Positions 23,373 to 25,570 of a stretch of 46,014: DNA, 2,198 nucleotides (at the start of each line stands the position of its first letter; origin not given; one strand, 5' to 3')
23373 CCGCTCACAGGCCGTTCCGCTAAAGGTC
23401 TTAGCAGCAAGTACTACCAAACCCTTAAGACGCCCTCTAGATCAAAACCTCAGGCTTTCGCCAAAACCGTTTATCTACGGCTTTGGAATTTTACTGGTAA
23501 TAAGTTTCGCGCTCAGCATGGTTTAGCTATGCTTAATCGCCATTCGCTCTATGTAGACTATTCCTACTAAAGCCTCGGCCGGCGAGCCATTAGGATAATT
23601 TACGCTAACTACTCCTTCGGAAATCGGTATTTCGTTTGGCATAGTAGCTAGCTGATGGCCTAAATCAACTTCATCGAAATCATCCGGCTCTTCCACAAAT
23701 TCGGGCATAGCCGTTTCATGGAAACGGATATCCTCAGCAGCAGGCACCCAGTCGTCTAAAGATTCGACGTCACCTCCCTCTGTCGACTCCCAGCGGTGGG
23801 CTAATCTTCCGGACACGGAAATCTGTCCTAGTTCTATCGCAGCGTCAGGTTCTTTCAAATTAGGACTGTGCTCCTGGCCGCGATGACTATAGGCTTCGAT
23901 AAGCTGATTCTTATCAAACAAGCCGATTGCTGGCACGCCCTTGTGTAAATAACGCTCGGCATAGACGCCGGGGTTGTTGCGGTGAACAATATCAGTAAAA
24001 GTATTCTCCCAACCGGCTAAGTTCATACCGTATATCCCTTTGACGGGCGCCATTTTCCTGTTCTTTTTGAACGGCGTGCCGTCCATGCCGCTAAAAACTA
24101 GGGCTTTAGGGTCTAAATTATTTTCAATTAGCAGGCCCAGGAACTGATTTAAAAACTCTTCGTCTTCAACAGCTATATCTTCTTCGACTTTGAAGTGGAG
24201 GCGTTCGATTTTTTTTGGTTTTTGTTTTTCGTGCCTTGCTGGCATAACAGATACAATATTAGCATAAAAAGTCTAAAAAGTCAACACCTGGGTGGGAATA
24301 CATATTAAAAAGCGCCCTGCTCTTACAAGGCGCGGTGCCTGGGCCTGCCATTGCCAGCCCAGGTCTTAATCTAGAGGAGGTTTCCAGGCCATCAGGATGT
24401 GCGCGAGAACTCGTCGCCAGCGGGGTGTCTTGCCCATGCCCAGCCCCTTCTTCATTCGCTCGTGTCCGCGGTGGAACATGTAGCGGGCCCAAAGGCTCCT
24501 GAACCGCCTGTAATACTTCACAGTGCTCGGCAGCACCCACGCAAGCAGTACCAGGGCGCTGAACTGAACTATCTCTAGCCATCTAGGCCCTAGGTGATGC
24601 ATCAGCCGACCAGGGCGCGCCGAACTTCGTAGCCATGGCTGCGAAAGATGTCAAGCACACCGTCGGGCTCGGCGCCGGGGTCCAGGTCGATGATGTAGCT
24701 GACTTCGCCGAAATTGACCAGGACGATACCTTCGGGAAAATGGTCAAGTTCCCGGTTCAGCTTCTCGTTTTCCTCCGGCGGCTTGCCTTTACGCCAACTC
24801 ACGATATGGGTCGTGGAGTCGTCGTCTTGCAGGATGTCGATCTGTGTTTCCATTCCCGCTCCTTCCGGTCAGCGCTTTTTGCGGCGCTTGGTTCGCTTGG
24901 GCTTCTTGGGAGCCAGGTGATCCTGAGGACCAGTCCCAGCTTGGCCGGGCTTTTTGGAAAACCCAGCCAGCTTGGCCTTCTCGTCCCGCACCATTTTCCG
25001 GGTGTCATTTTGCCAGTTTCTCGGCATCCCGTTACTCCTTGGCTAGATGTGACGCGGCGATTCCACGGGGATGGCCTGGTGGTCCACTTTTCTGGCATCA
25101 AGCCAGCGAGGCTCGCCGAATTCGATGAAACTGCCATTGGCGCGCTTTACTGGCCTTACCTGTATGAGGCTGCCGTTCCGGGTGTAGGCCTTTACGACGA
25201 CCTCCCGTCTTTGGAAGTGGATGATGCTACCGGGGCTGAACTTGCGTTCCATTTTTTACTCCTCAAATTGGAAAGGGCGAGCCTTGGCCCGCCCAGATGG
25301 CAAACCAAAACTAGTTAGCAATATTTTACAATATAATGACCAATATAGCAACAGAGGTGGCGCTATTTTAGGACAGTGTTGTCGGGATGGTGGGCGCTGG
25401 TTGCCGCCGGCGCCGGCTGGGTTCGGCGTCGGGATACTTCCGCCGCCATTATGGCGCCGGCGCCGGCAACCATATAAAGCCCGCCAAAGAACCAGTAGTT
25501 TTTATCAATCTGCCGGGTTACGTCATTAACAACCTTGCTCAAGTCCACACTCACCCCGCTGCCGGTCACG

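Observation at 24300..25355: GC-rich ~1 kb cassette encoding a tightly coupled operon of four unrecognisable small proteins (69/52/83/78 aa)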

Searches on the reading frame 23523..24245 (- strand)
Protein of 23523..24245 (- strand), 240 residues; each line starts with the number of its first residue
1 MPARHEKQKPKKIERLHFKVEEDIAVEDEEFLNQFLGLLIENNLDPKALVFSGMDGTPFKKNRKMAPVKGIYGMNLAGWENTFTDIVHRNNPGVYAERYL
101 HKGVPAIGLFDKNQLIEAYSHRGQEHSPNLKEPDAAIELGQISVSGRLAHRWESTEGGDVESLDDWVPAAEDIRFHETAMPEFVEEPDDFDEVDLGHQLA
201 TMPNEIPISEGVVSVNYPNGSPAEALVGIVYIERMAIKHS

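Call 4: search_protein_families(library=pfam, proteins=[window:23523-24245:-], max_evalue=1)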
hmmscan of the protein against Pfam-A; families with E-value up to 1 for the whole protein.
window:23523-24245:- (240 aa): 0 families

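Call 5: search_protein_families(library=phrogs, proteins=[window:23523-24245:-], max_evalue=1)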
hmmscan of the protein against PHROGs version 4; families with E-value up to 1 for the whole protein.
window:23523-24245:- (240 aa): 0 families

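Call 60: search_protein_families(library=pfam, proteins=[L014:5321-6349:+, L014:4114-4386:+, L014:4423-4734:+, L014:4740-5105:+, L007:2592-2837:+, L007:2412-2573:+, L011:1069-1251:+, L013:495-722:+, L012:270-677:+, L012:791-1060:-], max_evalue=0.1)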
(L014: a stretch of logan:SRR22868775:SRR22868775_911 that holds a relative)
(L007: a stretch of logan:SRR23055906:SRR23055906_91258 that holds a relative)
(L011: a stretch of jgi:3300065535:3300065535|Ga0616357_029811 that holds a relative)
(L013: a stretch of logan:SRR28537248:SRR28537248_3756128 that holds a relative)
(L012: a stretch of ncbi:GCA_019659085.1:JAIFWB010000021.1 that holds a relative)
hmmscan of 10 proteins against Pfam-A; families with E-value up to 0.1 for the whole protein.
L014:5321-6349:+ (343 aa): 0 families

L014:4114-4386:+ (91 aa): 1 family
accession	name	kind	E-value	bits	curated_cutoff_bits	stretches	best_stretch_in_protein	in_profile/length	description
PF19447.4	DUF5985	-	0.00027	21.6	27.3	1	42-85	4-47/86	Family of unknown function (DUF5985)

L014:4423-4734:+ (104 aa): 0 families

L014:4740-5105:+ (122 aa): 2 families
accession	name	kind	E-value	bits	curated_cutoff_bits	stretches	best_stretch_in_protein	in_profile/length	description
PF03739.19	LptF_LptG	-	0.052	13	27.9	1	23-97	267-344/353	Lipopolysaccharide export system permease LptF/LptG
PF14023.12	Bestrophin-like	-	0.094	12.7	32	0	36-89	173-224/232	Bestrophin-like domain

L007:2592-2837:+ (82 aa): 0 families

L007:2412-2573:+ (54 aa): 1 family
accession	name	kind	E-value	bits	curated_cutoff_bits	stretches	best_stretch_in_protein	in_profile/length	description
PF10241.14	KxDL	-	0.036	14.8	27.2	1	4-53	26-75/86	Uncharacterized conserved protein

L011:1069-1251:+ (61 aa): 0 families

L013:495-722:+ (76 aa): 0 families

L012:270-677:+ (136 aa): 0 families

L012:791-1060:- (90 aa): 1 family
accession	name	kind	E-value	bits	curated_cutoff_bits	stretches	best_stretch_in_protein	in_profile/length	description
PF09764.15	Nt_Gln_amidase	-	0.049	13.6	27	1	19-51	101-132/184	N-terminal glutamine amidase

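Call 61: search_protein_families(library=padloc, proteins=[P0001, P0003, P0005, P0006, P0007, P0008, L014:5321-6349:+, L001:1851-2105:+], max_evalue=1)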
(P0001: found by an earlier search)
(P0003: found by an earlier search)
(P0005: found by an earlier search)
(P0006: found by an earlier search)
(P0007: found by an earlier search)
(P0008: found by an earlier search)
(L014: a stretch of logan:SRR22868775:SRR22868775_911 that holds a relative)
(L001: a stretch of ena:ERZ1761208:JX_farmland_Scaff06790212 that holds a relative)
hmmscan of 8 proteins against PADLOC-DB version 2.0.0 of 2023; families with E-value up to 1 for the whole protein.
P0001 (69 aa): 0 families

P0003 (52 aa): 0 families

P0005 (83 aa): 0 families

P0006 (78 aa): 0 families

P0007 (240 aa): 0 families

P0008 (348 aa): 0 families

L014:5321-6349:+ (343 aa): 0 families

L001:1851-2105:+ (85 aa): 0 families

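Call 62: search_protein_families(library=ncbifam, proteins=[P0001, P0003, P0005, P0006, P0007, P0008, L014:5321-6349:+, L001:1851-2105:+], max_evalue=1)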
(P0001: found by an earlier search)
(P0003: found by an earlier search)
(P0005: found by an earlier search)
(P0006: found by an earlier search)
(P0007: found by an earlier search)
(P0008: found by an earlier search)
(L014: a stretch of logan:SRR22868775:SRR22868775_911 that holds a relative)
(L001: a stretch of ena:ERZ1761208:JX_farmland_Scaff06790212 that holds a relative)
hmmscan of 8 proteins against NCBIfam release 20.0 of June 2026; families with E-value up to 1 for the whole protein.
P0001 (69 aa): 0 families

P0003 (52 aa): 0 families

P0005 (83 aa): 0 families

P0006 (78 aa): 0 families

P0007 (240 aa): 0 families

P0008 (348 aa): 3 families
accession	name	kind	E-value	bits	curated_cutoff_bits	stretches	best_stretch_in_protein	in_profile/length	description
NF005024.0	PRK06433.1-4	equivalog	0.017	15.3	101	1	223-261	11-48/89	NADH dehydrogenase subunit J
NF011326.0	PRK14740.1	equivalog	0.023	14.4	57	1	1-22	1-22/29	K(+)-transporting ATPase subunit F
TIGR02873.1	spore_ylxY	hypoth_equivalog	0.11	11.7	391.5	1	34-80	172-220/268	probable sporulation protein, polysaccharide deacetylase family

L014:5321-6349:+ (343 aa): 0 families

L001:1851-2105:+ (85 aa): 0 families

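Call 85: search_protein_families(library=pfam, proteins=[L001:1663-1773:+, L012:1947-2102:+, L001:1851-2105:+, L011:1271-1486:+, L012:2439-2678:+, L012:1815-2219:-], max_evalue=10)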
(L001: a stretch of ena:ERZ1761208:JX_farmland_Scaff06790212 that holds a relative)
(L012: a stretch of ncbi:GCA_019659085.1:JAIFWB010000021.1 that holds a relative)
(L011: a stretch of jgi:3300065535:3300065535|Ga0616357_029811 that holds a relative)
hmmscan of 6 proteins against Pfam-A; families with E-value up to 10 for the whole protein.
L001:1663-1773:+ (37 aa): 0 families

L012:1947-2102:+ (52 aa): 1 family
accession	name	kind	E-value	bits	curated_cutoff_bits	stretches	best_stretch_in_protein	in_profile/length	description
PF02620.22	YceD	-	0.19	12.2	33.2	1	29-49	6-26/119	Large ribosomal RNA subunit accumulation protein YceD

L001:1851-2105:+ (85 aa): 0 families

L011:1271-1486:+ (72 aa): 0 families

L012:2439-2678:+ (80 aa): 2 families
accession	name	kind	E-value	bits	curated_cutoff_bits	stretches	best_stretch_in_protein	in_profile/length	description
PF11337.13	DUF3139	-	0.28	12.2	27.3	1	5-41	8-43/83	Protein of unknown function (DUF3139)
PF18179.6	SUa-2TM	-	1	9.1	25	1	4-75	17-78/279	SMODS- and Ubiquitin system-associated 2TM effector domain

L012:1815-2219:- (135 aa): 0 families

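Call 86: search_protein_families(library=phrogs, proteins=[L001:1663-1773:+, L012:1947-2102:+, L001:1851-2105:+, L011:1271-1486:+, L007:2592-2837:+, L007:2412-2573:+, L013:495-722:+, L011:1069-1251:+, L014:5321-6349:+], max_evalue=1)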
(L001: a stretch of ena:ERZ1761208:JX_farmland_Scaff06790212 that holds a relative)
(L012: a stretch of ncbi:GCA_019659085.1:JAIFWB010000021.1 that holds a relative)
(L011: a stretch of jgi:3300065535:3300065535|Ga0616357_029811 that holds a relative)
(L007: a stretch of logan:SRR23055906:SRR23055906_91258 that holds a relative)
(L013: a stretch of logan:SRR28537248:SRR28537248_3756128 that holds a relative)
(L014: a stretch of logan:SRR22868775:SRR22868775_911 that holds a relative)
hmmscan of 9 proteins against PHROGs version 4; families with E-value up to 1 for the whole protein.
L001:1663-1773:+ (37 aa): 0 families

L012:1947-2102:+ (52 aa): 2 families
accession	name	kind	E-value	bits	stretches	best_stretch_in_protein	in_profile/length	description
phrog_15735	-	unknown function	0.12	13.6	1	2-14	1-13/41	-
phrog_2670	-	unknown function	0.13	13.4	1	4-41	2-31/66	-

L001:1851-2105:+ (85 aa): 0 families

L011:1271-1486:+ (72 aa): 1 family
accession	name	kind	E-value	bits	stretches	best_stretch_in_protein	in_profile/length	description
phrog_18871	-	DNA, RNA and nucleotide metabolism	0.45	11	1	19-71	96-150/280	replication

L007:2592-2837:+ (82 aa): 0 families

L007:2412-2573:+ (54 aa): 0 families

L013:495-722:+ (76 aa): 0 families

L011:1069-1251:+ (61 aa): 0 families

L014:5321-6349:+ (343 aa): 0 families

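Call 118: search_protein_families(library=pfam, proteins=[L039:7195-7473:+], max_evalue=1)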
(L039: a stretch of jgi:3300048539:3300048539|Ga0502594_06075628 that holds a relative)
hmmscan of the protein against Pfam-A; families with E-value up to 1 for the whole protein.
L039:7195-7473:+ (93 aa): 0 families

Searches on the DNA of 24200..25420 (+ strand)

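Call 9: search_dna_similar(query=window:24250-25400:+, collection=phages, mode=distant)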
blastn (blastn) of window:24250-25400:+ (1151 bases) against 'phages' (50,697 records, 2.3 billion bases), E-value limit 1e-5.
No match.

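Call 10: search_dna_similar(query=window:24250-25400:+, collection=plasmids, mode=distant)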
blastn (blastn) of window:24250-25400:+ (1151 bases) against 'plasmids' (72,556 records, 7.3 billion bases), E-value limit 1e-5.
No match.

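Call 43: search_rna_families(source=window, start=24200, end=25420, threshold=evalue, max_evalue=1)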
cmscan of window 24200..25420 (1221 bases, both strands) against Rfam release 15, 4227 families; matches with E-value up to 1: 0.
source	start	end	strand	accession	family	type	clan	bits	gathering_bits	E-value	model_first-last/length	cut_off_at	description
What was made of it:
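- Tried and rejected: Rfam on the unit: no hit (call 43).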

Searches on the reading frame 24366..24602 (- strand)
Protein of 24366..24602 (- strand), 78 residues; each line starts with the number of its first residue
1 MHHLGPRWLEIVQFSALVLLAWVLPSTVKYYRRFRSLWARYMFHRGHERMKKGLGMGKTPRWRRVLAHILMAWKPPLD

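Call 4: search_protein_families(library=pfam, proteins=[window:24366-24602:-], max_evalue=1)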
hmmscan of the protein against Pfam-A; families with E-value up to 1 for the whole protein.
window:24366-24602:- (78 aa): 2 families
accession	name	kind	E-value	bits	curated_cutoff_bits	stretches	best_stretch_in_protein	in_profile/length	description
PF07219.19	HemY_N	-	0.051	14.1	31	1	11-63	24-76/107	HemY protein N-terminus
PF07782.18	DC_STAMP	-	0.075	13.3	25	1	9-47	145-183/191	DC-STAMP-like protein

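Call 5: search_protein_families(library=phrogs, proteins=[window:24366-24602:-], max_evalue=1)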
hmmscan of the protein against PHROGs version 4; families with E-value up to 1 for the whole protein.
window:24366-24602:- (78 aa): 1 family
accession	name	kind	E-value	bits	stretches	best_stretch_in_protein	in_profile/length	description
phrog_20679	-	unknown function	0.1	13.3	1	11-37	7-33/49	-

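Call 60: search_protein_families(library=pfam, proteins=[L014:5321-6349:+, L014:4114-4386:+, L014:4423-4734:+, L014:4740-5105:+, L007:2592-2837:+, L007:2412-2573:+, L011:1069-1251:+, L013:495-722:+, L012:270-677:+, L012:791-1060:-], max_evalue=0.1)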
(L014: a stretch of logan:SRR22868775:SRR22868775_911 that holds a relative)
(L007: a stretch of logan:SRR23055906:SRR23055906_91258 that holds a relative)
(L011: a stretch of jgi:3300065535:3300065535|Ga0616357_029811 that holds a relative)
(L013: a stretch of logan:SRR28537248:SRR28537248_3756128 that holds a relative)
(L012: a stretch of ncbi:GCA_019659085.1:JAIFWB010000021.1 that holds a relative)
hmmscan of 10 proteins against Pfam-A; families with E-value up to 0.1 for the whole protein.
L014:5321-6349:+ (343 aa): 0 families

L014:4114-4386:+ (91 aa): 1 family
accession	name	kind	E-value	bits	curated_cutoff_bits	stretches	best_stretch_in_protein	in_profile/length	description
PF19447.4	DUF5985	-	0.00027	21.6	27.3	1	42-85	4-47/86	Family of unknown function (DUF5985)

L014:4423-4734:+ (104 aa): 0 families

L014:4740-5105:+ (122 aa): 2 families
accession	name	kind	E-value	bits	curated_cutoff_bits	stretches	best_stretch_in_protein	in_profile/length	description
PF03739.19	LptF_LptG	-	0.052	13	27.9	1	23-97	267-344/353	Lipopolysaccharide export system permease LptF/LptG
PF14023.12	Bestrophin-like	-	0.094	12.7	32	0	36-89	173-224/232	Bestrophin-like domain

L007:2592-2837:+ (82 aa): 0 families

L007:2412-2573:+ (54 aa): 1 family
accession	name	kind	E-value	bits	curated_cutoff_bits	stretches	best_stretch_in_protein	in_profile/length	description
PF10241.14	KxDL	-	0.036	14.8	27.2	1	4-53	26-75/86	Uncharacterized conserved protein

L011:1069-1251:+ (61 aa): 0 families

L013:495-722:+ (76 aa): 0 families

L012:270-677:+ (136 aa): 0 families

L012:791-1060:- (90 aa): 1 family
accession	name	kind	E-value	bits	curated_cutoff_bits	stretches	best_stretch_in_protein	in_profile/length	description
PF09764.15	Nt_Gln_amidase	-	0.049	13.6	27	1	19-51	101-132/184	N-terminal glutamine amidase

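Call 61: search_protein_families(library=padloc, proteins=[P0001, P0003, P0005, P0006, P0007, P0008, L014:5321-6349:+, L001:1851-2105:+], max_evalue=1)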
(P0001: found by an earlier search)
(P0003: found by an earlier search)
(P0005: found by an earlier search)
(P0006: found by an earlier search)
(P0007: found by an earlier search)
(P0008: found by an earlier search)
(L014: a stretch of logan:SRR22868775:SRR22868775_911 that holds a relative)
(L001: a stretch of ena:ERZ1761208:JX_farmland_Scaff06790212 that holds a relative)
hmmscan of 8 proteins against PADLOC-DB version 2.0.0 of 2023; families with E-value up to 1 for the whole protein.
P0001 (69 aa): 0 families

P0003 (52 aa): 0 families

P0005 (83 aa): 0 families

P0006 (78 aa): 0 families

P0007 (240 aa): 0 families

P0008 (348 aa): 0 families

L014:5321-6349:+ (343 aa): 0 families

L001:1851-2105:+ (85 aa): 0 families

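Call 62: search_protein_families(library=ncbifam, proteins=[P0001, P0003, P0005, P0006, P0007, P0008, L014:5321-6349:+, L001:1851-2105:+], max_evalue=1)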
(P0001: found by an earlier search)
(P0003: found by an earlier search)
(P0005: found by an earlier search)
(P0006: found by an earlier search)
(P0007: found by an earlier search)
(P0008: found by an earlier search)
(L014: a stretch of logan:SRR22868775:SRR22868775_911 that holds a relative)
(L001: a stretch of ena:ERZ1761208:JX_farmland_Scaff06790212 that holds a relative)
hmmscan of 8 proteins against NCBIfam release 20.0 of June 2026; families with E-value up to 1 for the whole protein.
P0001 (69 aa): 0 families

P0003 (52 aa): 0 families

P0005 (83 aa): 0 families

P0006 (78 aa): 0 families

P0007 (240 aa): 0 families

P0008 (348 aa): 3 families
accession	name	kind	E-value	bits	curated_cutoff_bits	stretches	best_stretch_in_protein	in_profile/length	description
NF005024.0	PRK06433.1-4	equivalog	0.017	15.3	101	1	223-261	11-48/89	NADH dehydrogenase subunit J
NF011326.0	PRK14740.1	equivalog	0.023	14.4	57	1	1-22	1-22/29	K(+)-transporting ATPase subunit F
TIGR02873.1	spore_ylxY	hypoth_equivalog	0.11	11.7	391.5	1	34-80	172-220/268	probable sporulation protein, polysaccharide deacetylase family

L014:5321-6349:+ (343 aa): 0 families

L001:1851-2105:+ (85 aa): 0 families

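Call 85: search_protein_families(library=pfam, proteins=[L001:1663-1773:+, L012:1947-2102:+, L001:1851-2105:+, L011:1271-1486:+, L012:2439-2678:+, L012:1815-2219:-], max_evalue=10)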
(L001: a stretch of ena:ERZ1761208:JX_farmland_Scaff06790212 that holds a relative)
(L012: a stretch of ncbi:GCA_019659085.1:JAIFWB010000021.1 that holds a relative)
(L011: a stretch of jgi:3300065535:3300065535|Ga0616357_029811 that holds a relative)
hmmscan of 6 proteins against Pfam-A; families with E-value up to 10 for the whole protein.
L001:1663-1773:+ (37 aa): 0 families

L012:1947-2102:+ (52 aa): 1 family
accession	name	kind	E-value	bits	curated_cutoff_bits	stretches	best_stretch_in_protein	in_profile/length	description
PF02620.22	YceD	-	0.19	12.2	33.2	1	29-49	6-26/119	Large ribosomal RNA subunit accumulation protein YceD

L001:1851-2105:+ (85 aa): 0 families

L011:1271-1486:+ (72 aa): 0 families

L012:2439-2678:+ (80 aa): 2 families
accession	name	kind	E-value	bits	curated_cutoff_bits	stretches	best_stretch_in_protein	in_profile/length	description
PF11337.13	DUF3139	-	0.28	12.2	27.3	1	5-41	8-43/83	Protein of unknown function (DUF3139)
PF18179.6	SUa-2TM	-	1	9.1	25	1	4-75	17-78/279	SMODS- and Ubiquitin system-associated 2TM effector domain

L012:1815-2219:- (135 aa): 0 families

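Call 86: search_protein_families(library=phrogs, proteins=[L001:1663-1773:+, L012:1947-2102:+, L001:1851-2105:+, L011:1271-1486:+, L007:2592-2837:+, L007:2412-2573:+, L013:495-722:+, L011:1069-1251:+, L014:5321-6349:+], max_evalue=1)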
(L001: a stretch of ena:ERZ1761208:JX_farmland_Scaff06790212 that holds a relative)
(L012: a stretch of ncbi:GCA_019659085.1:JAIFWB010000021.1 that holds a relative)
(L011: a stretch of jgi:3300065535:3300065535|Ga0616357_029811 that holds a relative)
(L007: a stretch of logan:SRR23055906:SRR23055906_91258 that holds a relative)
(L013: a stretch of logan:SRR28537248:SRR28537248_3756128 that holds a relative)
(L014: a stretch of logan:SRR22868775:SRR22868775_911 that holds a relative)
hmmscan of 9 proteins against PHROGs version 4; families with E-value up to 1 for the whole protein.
L001:1663-1773:+ (37 aa): 0 families

L012:1947-2102:+ (52 aa): 2 families
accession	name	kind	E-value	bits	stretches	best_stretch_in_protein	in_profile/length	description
phrog_15735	-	unknown function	0.12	13.6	1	2-14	1-13/41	-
phrog_2670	-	unknown function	0.13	13.4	1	4-41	2-31/66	-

L001:1851-2105:+ (85 aa): 0 families

L011:1271-1486:+ (72 aa): 1 family
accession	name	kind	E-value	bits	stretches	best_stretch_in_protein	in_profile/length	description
phrog_18871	-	DNA, RNA and nucleotide metabolism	0.45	11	1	19-71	96-150/280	replication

L007:2592-2837:+ (82 aa): 0 families

L007:2412-2573:+ (54 aa): 0 families

L013:495-722:+ (76 aa): 0 families

L011:1069-1251:+ (61 aa): 0 families

L014:5321-6349:+ (343 aa): 0 families

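Call 118: search_protein_families(library=pfam, proteins=[L039:7195-7473:+], max_evalue=1)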
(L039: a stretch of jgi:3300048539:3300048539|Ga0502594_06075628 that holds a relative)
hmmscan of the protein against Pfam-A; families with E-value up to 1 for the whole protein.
L039:7195-7473:+ (93 aa): 0 families
